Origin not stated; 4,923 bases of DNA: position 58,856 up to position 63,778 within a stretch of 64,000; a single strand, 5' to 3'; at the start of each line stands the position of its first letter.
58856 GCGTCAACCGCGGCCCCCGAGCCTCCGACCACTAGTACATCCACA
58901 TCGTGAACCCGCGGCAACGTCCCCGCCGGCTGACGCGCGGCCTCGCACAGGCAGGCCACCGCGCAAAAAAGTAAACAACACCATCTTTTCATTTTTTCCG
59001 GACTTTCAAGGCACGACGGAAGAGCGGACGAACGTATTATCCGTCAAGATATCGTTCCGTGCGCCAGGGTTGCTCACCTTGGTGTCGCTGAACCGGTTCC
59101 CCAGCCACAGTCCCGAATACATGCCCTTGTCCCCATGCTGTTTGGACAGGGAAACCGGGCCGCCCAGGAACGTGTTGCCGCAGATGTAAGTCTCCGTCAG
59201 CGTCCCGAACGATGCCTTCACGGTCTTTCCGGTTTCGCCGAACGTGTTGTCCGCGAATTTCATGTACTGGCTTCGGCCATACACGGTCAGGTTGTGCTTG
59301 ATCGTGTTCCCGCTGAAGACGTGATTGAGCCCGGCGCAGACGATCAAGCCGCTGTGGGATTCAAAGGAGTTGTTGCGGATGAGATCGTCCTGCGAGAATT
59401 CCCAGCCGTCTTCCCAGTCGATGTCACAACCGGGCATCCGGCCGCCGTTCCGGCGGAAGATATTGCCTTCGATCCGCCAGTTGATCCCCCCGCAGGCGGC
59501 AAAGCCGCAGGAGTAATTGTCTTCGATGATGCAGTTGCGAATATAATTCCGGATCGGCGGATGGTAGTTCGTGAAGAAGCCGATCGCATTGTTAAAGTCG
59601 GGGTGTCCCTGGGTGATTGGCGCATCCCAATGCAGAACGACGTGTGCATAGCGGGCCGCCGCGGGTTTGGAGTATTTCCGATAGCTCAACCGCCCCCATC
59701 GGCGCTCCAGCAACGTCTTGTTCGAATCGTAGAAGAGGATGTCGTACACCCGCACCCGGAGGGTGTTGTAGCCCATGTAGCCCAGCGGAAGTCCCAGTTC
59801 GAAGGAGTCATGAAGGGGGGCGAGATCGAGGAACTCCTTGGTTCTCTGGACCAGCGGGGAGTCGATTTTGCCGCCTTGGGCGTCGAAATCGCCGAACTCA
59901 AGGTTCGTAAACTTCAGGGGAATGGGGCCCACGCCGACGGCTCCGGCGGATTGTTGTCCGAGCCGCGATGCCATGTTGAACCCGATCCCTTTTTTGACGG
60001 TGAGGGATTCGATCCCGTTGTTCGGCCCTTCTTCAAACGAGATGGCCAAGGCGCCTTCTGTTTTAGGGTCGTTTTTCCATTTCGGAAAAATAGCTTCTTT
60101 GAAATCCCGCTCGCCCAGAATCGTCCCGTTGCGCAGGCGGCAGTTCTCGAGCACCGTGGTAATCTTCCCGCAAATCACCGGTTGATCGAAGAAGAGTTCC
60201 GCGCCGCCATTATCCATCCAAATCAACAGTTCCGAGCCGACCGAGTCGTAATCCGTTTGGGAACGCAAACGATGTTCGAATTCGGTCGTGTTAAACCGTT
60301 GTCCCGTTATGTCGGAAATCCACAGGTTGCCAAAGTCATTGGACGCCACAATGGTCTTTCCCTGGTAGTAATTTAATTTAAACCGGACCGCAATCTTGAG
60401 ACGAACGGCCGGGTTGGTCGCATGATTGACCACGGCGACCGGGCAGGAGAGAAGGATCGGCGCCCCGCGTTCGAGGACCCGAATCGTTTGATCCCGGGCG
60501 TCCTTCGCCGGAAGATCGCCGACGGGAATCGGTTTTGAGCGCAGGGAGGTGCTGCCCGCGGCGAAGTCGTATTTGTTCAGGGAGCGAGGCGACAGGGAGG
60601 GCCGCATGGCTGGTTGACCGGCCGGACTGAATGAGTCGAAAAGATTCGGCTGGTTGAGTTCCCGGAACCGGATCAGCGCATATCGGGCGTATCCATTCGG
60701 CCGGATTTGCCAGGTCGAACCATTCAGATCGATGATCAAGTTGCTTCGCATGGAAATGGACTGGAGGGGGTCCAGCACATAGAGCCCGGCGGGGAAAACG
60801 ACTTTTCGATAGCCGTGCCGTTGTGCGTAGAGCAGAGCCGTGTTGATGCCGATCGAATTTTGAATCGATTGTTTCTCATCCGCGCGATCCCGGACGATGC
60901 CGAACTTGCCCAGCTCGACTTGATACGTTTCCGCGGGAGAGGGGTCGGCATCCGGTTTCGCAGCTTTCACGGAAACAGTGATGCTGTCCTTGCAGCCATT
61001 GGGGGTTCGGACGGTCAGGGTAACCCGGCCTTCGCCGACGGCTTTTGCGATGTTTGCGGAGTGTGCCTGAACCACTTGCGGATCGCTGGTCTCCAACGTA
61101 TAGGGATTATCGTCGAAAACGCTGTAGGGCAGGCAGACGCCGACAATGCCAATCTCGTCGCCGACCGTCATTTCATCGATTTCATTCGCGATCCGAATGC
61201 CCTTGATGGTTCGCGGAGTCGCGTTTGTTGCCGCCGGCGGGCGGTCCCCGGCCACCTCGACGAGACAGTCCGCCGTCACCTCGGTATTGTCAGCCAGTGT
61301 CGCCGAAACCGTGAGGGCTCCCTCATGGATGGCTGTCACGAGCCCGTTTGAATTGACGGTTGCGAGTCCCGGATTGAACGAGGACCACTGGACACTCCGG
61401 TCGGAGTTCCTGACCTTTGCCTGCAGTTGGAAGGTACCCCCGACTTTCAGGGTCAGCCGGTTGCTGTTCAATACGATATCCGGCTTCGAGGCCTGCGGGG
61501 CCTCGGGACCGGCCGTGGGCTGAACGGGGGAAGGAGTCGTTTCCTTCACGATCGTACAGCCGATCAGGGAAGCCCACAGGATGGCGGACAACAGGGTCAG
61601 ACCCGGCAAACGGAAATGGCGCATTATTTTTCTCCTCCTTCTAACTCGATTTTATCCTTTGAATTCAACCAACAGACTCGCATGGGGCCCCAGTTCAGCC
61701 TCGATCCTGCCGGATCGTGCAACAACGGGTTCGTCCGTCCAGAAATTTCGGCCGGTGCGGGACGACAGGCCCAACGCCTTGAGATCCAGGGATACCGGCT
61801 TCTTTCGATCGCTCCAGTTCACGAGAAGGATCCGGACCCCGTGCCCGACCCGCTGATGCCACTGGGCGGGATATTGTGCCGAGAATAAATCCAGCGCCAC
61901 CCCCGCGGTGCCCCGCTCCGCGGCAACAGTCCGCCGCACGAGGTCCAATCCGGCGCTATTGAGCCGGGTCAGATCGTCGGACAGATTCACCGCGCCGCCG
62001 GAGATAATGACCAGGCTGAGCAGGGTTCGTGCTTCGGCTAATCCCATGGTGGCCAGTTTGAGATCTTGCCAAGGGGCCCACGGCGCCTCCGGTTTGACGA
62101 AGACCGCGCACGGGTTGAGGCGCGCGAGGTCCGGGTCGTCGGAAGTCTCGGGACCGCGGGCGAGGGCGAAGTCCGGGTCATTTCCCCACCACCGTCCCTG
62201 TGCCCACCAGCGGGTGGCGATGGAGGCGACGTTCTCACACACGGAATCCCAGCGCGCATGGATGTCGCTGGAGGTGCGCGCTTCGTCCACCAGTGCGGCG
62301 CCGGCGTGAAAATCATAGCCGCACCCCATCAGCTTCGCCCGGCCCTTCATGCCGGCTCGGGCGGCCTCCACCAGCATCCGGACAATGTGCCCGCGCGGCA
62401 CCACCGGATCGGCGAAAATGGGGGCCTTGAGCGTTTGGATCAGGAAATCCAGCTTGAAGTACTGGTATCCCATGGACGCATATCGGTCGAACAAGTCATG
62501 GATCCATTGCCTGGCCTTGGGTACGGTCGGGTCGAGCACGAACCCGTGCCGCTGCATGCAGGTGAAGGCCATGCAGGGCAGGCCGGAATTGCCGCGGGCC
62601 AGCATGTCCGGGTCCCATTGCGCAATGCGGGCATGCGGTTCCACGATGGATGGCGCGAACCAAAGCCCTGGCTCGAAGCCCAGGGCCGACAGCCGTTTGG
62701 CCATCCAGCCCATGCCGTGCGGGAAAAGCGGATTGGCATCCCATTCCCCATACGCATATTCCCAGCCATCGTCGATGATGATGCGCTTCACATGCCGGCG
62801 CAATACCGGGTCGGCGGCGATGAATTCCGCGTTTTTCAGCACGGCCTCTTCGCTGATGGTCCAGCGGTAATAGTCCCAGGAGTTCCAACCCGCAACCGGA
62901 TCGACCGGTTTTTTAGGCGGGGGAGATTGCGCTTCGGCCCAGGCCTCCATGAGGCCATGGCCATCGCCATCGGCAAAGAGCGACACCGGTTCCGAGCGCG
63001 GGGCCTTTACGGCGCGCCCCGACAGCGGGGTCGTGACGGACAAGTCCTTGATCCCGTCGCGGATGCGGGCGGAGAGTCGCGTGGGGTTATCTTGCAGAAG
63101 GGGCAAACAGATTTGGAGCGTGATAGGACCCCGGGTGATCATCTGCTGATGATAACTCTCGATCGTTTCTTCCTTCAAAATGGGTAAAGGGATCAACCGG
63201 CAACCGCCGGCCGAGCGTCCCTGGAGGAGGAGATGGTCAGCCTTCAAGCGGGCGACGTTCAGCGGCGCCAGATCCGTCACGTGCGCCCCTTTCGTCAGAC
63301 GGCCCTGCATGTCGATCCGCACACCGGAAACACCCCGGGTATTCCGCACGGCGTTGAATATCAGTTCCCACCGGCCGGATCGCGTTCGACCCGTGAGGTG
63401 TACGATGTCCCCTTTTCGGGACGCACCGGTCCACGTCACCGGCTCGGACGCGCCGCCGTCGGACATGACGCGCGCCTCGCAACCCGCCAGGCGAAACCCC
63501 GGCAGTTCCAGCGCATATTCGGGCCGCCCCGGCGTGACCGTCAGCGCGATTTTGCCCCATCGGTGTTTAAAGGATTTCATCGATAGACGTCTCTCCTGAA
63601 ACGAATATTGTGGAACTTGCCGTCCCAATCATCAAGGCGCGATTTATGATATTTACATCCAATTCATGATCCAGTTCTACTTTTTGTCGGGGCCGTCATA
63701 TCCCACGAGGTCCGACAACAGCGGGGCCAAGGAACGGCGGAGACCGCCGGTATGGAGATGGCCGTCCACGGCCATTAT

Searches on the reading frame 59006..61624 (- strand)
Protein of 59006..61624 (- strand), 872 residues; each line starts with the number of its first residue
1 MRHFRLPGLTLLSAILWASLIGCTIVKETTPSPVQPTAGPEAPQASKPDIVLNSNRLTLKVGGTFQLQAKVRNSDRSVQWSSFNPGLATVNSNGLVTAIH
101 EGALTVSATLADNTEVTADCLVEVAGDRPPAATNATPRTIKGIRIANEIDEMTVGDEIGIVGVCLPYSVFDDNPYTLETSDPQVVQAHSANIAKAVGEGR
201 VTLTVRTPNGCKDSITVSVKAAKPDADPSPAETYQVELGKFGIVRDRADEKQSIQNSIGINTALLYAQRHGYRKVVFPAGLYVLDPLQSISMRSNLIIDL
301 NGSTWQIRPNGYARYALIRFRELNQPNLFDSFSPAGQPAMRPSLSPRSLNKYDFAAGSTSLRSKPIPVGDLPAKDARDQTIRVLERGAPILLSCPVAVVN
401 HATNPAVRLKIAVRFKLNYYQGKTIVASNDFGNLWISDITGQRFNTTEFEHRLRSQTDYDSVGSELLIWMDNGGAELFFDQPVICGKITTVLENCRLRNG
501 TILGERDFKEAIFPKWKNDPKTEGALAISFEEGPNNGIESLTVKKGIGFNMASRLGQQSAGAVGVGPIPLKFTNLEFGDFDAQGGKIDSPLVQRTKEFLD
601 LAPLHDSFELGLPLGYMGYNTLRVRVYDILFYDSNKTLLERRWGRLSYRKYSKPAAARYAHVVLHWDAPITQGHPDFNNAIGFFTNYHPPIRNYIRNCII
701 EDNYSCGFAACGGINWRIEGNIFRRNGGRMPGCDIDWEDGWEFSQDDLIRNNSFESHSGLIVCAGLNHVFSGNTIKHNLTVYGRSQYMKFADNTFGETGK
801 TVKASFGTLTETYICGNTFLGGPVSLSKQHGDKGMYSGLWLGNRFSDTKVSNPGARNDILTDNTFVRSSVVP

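Call 61: search_protein_families(library=pfam, proteins=[window:59006-61624:-], max_evalue=0.001)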
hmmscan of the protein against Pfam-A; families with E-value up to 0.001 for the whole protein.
window:59006-61624:- (872 aa): 4 families
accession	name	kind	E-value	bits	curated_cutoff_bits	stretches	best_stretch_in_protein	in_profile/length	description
PF02368.24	Big_2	-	2.9e-12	46.8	22.8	1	52-116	7-75/79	Bacterial Ig-like domain (group 2)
PF05048.19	NosD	-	2.8e-06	27.4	23.6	1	688-822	70-204/212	Periplasmic copper-binding protein (NosD)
PF22359.2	Big-like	-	0.00029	21.5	27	1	80-115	5-40/48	Bacterial Ig-like domain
PF13229.12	Beta_helix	-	0.00064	19.8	25.9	0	692-795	56-158/158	Right handed beta helix region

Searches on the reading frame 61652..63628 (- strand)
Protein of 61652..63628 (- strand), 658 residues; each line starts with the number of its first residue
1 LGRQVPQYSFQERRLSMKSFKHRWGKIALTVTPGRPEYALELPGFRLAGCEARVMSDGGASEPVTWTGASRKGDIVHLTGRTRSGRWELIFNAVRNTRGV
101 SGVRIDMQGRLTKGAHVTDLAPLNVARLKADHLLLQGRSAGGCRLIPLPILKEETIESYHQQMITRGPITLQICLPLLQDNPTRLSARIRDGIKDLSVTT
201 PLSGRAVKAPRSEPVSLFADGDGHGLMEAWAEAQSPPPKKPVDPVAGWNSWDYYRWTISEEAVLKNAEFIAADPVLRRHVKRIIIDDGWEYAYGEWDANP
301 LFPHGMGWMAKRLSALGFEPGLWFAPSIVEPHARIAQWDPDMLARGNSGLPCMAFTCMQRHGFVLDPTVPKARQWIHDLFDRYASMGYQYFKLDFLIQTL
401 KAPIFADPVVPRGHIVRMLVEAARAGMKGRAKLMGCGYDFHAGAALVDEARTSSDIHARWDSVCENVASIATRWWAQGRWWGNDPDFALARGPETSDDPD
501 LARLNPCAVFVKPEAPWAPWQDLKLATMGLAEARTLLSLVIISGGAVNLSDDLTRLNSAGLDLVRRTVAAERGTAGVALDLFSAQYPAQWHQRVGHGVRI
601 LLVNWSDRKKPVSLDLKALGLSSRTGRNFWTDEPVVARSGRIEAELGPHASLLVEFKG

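Call 61: search_protein_families(library=pfam, proteins=[window:61652-63628:-], max_evalue=0.001)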
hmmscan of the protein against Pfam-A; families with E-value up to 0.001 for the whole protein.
window:61652-63628:- (658 aa): 1 family
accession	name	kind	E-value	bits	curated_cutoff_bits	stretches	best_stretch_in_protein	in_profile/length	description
PF02065.24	Melibiase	-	1e-06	28.4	27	1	278-394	70-190/347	Melibiase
